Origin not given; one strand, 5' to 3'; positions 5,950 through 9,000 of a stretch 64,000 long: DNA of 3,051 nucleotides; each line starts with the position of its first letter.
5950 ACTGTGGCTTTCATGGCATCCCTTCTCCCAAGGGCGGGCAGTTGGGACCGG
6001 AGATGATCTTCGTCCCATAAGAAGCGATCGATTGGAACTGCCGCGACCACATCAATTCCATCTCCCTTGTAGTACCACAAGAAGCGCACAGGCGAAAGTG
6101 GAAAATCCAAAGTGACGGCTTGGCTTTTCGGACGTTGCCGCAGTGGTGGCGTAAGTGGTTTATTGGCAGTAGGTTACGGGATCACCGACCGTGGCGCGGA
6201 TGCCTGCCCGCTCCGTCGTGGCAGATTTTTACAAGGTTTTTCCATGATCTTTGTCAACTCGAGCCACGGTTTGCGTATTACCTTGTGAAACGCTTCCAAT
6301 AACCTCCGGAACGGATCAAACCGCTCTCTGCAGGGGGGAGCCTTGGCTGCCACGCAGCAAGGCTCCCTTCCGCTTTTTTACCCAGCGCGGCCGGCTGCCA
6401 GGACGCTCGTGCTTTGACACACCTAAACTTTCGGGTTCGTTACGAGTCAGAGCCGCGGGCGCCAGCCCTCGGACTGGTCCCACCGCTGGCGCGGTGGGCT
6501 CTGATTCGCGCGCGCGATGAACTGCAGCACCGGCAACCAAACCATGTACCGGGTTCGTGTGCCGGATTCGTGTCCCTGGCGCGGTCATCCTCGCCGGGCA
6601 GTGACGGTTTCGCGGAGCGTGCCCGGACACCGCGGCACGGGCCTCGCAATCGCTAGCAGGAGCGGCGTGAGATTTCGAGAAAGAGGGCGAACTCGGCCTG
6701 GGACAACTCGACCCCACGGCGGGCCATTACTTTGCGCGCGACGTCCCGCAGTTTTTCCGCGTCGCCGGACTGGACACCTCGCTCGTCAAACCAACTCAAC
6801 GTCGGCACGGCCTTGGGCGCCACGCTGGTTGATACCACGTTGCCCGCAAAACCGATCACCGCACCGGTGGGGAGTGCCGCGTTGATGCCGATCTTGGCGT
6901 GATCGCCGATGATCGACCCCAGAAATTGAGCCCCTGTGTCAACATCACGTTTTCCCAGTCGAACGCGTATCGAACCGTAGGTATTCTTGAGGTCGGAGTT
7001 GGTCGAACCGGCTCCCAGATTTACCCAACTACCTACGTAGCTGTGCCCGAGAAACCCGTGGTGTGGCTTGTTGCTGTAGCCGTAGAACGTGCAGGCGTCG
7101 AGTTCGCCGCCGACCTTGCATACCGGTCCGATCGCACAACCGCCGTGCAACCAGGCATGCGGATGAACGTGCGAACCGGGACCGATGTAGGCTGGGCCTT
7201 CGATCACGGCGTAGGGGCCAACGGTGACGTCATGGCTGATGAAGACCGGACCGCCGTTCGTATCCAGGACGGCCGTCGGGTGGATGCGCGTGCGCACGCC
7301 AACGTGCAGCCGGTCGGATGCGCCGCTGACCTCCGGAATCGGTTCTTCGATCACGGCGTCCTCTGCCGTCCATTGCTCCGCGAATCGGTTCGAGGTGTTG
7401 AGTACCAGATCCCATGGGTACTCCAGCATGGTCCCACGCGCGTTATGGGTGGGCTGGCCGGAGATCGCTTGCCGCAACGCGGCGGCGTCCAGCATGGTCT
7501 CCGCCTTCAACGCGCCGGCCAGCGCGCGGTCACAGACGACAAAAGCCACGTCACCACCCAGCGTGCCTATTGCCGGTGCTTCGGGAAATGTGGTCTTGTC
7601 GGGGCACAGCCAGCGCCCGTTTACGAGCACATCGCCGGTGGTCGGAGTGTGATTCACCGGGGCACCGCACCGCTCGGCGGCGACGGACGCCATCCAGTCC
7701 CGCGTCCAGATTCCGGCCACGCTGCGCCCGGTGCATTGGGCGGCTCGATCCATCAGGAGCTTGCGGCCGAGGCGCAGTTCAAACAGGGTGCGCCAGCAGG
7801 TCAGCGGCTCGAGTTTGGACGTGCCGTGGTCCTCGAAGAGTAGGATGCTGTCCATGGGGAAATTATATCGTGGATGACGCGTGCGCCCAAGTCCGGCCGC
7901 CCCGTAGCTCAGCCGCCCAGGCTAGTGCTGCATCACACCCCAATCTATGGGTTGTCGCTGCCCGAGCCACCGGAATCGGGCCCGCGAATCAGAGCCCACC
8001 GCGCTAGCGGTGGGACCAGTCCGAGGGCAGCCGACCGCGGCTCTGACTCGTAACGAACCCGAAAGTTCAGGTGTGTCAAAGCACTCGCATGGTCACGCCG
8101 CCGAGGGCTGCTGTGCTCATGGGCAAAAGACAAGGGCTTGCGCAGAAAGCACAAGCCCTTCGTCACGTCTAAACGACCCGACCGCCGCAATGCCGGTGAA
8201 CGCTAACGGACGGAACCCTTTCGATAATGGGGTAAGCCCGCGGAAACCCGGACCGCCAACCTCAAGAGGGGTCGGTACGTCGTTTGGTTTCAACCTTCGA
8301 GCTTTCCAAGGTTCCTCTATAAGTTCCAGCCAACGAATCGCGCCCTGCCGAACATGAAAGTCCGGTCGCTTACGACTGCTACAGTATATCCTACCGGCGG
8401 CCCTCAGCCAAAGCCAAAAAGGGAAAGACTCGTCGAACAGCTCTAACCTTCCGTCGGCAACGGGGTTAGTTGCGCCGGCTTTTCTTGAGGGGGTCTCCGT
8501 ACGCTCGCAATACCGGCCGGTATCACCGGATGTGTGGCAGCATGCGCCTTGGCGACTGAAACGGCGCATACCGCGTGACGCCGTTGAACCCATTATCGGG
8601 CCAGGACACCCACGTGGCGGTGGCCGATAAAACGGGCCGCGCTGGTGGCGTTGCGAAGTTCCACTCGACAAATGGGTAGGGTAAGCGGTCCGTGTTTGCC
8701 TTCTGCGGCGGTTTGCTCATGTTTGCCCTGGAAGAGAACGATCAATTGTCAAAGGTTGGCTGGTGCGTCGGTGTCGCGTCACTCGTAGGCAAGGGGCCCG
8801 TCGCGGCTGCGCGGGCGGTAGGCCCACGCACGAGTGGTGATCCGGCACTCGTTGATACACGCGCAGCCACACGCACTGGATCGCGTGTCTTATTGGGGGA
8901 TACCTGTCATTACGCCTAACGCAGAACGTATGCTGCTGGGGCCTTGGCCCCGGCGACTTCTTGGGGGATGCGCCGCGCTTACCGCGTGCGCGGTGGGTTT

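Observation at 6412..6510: Novel ~100-nt structured repeat family (three full copies, one partial) with RNA-type covariation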

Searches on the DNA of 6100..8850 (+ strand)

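Call 13: search_rna_families(source=window, start=6350, end=6570, threshold=evalue, max_evalue=10, show_alignments=3)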
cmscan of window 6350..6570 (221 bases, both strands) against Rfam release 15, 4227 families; matches with E-value up to 10: 5.
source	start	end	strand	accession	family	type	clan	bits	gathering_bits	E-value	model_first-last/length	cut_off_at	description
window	6479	6506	+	RF01687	Acido-Lenti-1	Gene; sRNA;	-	22.5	37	0.0027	1-46/46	no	Acido-Lenti-1 RNA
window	6476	6497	-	RF03766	mir-3155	Gene; miRNA;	-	15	70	1.6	1-56/56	no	mir-3155 microRNA precursor family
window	6398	6464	-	RF02061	mir-301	Gene; miRNA;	-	12.5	56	7.6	1-84/84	no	mir-301 microRNA precursor family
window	6473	6498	-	RF01687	Acido-Lenti-1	Gene; sRNA;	-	11.7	37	2.3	1-46/46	no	Acido-Lenti-1 RNA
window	6445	6472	-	RF01687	Acido-Lenti-1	Gene; sRNA;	-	11.5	37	2.7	1-46/46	no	Acido-Lenti-1 RNA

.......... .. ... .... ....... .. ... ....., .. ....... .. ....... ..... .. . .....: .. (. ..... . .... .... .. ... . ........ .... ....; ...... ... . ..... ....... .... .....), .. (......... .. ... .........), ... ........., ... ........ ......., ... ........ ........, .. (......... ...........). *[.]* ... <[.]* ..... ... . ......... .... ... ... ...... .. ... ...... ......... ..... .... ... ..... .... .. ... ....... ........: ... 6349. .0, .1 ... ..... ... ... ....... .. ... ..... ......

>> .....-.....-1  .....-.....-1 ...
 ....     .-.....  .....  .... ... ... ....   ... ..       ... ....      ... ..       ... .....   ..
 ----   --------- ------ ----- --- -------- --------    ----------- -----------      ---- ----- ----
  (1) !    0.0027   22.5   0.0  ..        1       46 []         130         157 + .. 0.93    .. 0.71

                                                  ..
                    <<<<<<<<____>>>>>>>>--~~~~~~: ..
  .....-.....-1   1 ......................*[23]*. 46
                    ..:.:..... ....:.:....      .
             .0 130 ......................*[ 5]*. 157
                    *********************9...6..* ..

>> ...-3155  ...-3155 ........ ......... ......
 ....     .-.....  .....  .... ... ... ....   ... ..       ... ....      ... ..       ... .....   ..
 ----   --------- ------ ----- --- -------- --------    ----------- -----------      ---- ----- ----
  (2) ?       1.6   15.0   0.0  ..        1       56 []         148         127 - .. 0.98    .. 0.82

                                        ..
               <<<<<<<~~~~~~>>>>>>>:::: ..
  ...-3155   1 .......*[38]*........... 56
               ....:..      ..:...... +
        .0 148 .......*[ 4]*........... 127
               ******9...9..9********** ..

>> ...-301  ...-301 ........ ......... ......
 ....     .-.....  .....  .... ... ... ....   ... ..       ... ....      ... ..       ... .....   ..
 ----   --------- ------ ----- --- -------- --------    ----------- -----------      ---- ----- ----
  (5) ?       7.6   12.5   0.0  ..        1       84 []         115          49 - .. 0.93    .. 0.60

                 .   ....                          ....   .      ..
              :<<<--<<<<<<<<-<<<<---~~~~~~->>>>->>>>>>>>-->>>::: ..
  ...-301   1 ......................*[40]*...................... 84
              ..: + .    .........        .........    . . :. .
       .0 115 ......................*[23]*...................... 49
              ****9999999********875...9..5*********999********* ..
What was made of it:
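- Closest known: Acido-Lenti-1 RNA motif. Same: Hairpin 2 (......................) resembles that motif's first hairpin (call 13).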

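Call 24: build_rna_model(alignment_id=A3, structure=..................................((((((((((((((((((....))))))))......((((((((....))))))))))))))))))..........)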
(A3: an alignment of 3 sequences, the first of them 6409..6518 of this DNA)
Model R1 built from alignment A3 (3 sequences, 110 columns); structure: as given.
model positions 110; base pairs 26; branch points 1; effective number of sequences 0.94; information 0.59 bits per position. Calibrated on 0.2 Mb of random sequence (short: E-values are rough).
structure used (alignment columns):
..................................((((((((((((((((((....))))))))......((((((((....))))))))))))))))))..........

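Call 25: search_with_rna_model(model_id=R1, source=window, filters=off, max_evalue=10, show_alignments=6)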
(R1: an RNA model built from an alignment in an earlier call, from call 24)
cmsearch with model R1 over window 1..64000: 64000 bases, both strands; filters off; matches with E-value up to 10: 19.
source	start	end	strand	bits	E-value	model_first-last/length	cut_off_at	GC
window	6409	6518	+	138.1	5.6e-32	1-110/110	no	0.65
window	7975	8084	-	134.3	4.8e-31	1-110/110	no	0.65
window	55122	55231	-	130.5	4e-30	1-110/110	no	0.64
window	6443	6508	-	47.9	9.1e-10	35-100/110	no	0.74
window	55132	55197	+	38.8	1.5e-07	35-100/110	no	0.7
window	7985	8050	+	34.2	2.1e-06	35-100/110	no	0.71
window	24281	24329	-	11.3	0.89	43-92/110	no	0.73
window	56917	57026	+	11.2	0.95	1-110/110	no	0.56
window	24344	24375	-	11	1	40-95/110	no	0.72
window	30025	30094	+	10.3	1.6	1-110/110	no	0.51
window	2110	2202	+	10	1.9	1-110/110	no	0.7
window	43889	43959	+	9.7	2.3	1-110/110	no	0.72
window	49979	50088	+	9.2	2.9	1-110/110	no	0.63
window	50193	50306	+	9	3.4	1-110/110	no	0.68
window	50378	50393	+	8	6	47-62/110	no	0.81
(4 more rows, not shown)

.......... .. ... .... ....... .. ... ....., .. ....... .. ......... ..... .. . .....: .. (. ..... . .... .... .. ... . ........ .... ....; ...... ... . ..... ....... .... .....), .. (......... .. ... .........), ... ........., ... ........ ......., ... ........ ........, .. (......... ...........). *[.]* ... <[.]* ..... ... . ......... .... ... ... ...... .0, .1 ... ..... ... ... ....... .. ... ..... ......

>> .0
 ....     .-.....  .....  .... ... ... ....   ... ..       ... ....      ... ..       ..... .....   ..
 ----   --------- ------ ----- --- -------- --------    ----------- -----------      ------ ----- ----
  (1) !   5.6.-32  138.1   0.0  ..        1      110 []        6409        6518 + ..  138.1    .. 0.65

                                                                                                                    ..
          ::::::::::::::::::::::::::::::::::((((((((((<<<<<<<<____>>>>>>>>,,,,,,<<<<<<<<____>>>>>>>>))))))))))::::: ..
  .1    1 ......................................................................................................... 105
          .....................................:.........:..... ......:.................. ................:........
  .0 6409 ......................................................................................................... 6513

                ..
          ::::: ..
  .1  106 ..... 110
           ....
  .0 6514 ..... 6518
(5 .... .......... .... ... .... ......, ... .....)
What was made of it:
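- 6409..6518 (+): Copy A, with left inverted repeat and core only; the right end is decayed. Covariance model 138 bits (call 25).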

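Call 28: search_with_rna_model(model_id=R1, sources=[L008, L009, L010, L011, L012, L004, L005, L006, L007], filters=off, max_evalue=1, show_alignments=10)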
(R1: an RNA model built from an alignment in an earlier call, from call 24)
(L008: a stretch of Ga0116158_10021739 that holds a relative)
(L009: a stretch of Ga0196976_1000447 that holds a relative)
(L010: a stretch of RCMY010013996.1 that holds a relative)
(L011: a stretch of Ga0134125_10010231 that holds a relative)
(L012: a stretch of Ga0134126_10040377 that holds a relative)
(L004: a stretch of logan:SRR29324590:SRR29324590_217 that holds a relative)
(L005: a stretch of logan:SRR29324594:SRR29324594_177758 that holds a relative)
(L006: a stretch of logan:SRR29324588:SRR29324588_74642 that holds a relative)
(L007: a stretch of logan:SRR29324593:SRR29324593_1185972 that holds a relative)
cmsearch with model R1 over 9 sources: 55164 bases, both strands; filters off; matches with E-value up to 1: 9.
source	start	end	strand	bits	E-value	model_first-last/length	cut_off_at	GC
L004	1434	1543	-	128.2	1.3e-29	1-110/110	no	0.66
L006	5152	5246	+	67.5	1.1e-14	1-110/110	no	0.59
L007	1352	1434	+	57.6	3e-12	1-110/110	no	0.63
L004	1444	1509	+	36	6.4e-07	35-100/110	no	0.74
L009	10997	11021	-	12.3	0.45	66-90/110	no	0.8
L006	3357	3466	-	11.2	0.81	1-110/110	no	0.56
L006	5196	5215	-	11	0.91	45-64/110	no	0.9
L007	1396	1415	-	11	0.91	45-64/110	no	0.9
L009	7215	7279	+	11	0.94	36-99/110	no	0.71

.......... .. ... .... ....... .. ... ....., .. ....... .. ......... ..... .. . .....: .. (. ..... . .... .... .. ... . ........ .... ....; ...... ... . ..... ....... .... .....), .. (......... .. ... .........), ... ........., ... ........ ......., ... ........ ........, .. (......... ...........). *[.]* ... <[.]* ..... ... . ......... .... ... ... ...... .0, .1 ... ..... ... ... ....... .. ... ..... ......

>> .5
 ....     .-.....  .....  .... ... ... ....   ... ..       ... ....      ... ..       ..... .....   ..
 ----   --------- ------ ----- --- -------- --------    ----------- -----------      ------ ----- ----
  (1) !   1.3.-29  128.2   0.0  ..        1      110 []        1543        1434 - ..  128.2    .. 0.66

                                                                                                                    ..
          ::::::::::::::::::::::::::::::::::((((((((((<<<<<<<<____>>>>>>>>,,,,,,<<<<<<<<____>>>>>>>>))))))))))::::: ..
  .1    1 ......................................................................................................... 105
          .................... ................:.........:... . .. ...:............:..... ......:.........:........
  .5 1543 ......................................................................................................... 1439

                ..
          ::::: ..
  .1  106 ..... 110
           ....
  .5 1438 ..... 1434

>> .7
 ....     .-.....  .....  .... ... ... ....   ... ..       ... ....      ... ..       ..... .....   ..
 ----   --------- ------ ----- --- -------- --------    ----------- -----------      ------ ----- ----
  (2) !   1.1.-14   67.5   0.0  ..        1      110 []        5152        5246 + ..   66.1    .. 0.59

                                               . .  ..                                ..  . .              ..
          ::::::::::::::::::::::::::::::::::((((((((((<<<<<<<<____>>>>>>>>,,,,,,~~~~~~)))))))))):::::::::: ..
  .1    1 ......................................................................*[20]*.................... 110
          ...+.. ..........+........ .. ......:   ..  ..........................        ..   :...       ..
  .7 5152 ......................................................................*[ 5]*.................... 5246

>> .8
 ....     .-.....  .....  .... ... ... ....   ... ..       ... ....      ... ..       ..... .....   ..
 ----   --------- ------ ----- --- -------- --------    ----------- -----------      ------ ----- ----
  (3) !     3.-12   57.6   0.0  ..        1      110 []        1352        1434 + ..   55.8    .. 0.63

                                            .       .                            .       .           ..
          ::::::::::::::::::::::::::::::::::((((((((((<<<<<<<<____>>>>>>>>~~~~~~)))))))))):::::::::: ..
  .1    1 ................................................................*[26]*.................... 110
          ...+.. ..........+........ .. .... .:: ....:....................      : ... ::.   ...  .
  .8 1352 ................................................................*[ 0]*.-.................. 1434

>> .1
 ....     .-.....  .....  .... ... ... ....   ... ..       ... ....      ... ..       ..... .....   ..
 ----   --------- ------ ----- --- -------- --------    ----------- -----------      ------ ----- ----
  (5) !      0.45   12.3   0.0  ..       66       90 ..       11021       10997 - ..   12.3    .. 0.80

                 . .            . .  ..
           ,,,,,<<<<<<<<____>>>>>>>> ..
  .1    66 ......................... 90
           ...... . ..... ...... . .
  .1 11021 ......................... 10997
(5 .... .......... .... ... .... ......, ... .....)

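Call 31: search_with_rna_model(model_id=R1, source=L013, filters=off, max_evalue=5, show_alignments=6)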
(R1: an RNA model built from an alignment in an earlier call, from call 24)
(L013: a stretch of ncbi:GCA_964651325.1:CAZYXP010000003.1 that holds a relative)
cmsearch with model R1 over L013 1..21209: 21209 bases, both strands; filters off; matches with E-value up to 5: 8.
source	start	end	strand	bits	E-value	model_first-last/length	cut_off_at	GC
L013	2475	2492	+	11.1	0.33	46-63/110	no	0.83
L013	3743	3760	+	11.1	0.33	46-63/110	no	0.83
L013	6644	6768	+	10.7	0.43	35-110/110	no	0.7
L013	2475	2492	-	9.1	1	46-63/110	no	0.83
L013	3743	3760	-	9.1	1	46-63/110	no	0.83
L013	20467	20566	-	9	1.1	1-110/110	no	0.68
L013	6649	6706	-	8.4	1.5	40-95/110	no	0.76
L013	557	633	-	7.7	2.3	1-110/110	no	0.65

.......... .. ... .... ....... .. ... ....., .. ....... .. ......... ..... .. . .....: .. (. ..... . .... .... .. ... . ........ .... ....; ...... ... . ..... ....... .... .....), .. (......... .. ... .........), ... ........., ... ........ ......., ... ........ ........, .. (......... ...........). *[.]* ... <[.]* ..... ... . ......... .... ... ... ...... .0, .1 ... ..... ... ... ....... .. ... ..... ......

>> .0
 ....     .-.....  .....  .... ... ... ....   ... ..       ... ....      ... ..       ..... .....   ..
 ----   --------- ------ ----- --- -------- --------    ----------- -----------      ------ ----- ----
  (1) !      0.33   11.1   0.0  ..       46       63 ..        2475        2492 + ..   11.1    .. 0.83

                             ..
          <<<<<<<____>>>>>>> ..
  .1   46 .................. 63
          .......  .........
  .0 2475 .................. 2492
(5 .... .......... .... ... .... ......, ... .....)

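Call 39: search_with_rna_model(model_id=R1, sources=[L014, L015], filters=off, max_evalue=1, show_alignments=6)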
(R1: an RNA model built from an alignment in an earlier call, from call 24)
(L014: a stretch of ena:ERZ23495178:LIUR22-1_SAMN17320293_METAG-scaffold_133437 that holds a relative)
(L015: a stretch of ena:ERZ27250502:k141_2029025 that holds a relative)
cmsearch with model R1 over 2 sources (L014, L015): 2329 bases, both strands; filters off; matches with E-value up to 1: 6.
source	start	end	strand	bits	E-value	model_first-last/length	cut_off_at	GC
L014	1234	1342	-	109.4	2.3e-26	1-110/110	no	0.64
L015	336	446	-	107.1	8.4e-26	1-110/110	no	0.68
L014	1244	1307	+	48.1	2.9e-11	36-99/110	no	0.75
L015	348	409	+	46.8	5.9e-11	37-98/110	no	0.79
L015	449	504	+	8.6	0.15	1-110/110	no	0.61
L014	1185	1228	+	6.3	0.56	1-110/110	no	0.59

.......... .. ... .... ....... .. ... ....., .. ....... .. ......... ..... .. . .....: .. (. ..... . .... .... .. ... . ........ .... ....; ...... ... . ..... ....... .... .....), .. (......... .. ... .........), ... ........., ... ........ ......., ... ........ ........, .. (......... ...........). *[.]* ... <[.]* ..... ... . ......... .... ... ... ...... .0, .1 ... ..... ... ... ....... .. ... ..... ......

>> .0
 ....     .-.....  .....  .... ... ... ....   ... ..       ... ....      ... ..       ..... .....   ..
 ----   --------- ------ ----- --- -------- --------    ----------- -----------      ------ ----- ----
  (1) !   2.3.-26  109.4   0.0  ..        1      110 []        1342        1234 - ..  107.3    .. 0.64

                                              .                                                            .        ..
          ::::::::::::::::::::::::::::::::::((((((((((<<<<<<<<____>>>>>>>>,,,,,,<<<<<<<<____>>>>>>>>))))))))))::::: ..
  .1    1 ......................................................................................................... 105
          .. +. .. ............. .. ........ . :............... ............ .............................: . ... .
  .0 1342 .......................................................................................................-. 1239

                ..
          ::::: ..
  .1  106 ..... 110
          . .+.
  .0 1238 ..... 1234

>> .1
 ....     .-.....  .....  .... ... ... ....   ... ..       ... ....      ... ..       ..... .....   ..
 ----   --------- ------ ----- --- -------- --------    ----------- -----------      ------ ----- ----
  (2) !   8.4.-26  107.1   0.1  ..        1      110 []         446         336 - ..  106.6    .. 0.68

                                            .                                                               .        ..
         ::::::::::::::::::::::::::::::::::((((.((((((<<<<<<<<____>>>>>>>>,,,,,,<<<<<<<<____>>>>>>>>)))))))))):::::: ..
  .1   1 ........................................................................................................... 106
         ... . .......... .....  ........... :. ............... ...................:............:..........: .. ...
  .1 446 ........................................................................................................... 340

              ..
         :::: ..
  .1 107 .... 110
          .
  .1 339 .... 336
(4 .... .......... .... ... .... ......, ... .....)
